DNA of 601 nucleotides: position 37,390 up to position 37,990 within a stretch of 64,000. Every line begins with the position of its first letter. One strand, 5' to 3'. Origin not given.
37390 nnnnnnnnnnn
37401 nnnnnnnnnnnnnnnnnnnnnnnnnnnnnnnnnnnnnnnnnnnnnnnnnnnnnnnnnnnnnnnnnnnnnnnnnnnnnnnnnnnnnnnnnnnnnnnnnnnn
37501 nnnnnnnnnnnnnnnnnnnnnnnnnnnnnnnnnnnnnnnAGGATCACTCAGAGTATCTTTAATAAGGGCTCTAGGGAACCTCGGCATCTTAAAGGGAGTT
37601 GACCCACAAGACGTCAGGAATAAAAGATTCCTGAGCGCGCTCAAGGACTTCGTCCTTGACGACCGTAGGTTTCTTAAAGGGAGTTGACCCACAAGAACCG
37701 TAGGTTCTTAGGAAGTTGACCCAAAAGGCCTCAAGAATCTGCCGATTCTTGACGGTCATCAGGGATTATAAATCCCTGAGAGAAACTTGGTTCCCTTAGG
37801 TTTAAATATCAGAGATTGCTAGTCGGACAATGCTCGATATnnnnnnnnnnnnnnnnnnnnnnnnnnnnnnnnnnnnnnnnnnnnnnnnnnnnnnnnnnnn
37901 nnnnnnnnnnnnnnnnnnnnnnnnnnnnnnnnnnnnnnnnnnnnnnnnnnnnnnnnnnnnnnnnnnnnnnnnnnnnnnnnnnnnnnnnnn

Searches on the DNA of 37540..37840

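Call 23: search_rna_families(source=window, start=37540, end=37840, threshold=evalue, max_evalue=10)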
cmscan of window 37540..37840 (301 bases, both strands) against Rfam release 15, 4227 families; matches with E-value up to 10: 1.
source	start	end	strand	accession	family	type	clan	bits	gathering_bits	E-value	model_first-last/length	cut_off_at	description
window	37792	37838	-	RF03129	L31-Corynebacteriaceae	Cis-reg; leader;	CL00118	12.2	36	7.9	1-64/64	no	L31-Corynebacteriaceae ribosomal protein leader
